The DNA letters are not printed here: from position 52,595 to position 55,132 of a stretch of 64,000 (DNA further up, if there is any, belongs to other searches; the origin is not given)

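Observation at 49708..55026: Three-gene TerB-N/TerB-C, DUF2791 ATPase, Lhr-like helicase cassette: Shango-type anti-phage defence candidate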

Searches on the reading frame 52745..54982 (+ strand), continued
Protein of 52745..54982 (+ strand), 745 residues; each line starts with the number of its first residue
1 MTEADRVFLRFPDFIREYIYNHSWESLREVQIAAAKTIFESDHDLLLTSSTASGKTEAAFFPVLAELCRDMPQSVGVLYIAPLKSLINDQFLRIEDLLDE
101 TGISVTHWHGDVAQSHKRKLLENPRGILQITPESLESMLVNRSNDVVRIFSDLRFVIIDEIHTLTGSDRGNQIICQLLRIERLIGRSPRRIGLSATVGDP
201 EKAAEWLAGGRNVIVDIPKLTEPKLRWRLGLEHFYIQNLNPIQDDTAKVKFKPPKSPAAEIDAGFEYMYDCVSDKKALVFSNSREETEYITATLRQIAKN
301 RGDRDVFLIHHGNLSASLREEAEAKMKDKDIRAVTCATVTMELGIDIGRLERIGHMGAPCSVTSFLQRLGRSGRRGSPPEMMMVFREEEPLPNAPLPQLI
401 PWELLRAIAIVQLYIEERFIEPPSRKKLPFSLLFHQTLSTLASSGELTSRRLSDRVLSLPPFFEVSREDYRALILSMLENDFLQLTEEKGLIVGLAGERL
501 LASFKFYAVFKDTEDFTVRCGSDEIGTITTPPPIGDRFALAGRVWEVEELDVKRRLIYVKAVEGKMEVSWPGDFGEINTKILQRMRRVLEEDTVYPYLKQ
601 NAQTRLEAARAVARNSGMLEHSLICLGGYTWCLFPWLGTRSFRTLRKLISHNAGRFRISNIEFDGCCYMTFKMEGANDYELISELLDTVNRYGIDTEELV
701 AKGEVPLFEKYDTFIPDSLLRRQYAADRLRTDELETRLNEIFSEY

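Call 66: search_protein_families(library=pfam, alignment_id=A2, max_evalue=1)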
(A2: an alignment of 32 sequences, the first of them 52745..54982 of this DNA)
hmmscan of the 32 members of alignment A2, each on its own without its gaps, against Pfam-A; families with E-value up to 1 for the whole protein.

A. member 1, window:52745-54982:+ (745 aa): 5 families
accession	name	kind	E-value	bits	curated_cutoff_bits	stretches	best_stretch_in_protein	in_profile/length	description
PF00270.35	DEAD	-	3.8e-29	102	26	1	29-198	2-161/167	DEAD/DEAH box helicase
PF00271.37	Helicase_C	-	3.8e-16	59.7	23.5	1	270-376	8-110/110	Helicase conserved C-terminal domain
PF04851.21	ResIII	-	4.8e-07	30.3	22.5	1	26-197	3-162/164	Type III restriction enzyme, res subunit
PF22590.2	Cas3-like_C_2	-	0.0013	19.4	27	1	275-375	3-104/106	CRISPR-associated nuclease/helicase Cas3, C-terminal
PF19306.5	WH_Lhr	-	0.0069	16.2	27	0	535-565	136-164/168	Large helicase-related protein, winged helix domain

B. families by the number of members that match (of 32 scanned): 9 families
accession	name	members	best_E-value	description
PF00270.35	DEAD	32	7.7e-30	DEAD/DEAH box helicase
PF00271.37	Helicase_C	32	2.1e-17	Helicase conserved C-terminal domain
PF04851.21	ResIII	32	1.6e-09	Type III restriction enzyme, res subunit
PF19306.5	WH_Lhr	32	6.2e-05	Large helicase-related protein, winged helix domain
PF22590.2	Cas3-like_C_2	32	0.00063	CRISPR-associated nuclease/helicase Cas3, C-terminal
PF22097.1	McpB_HAMP_1st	1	0.059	Methyl-accepting chemotaxis protein McpB, first HAMP domain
PF02170.28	PAZ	1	0.17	PAZ domain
PF08933.16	PrnB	1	0.22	Monodechloroaminopyrrolnitrin synthase PrnB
PF08730.15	Rad33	1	0.25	Rad33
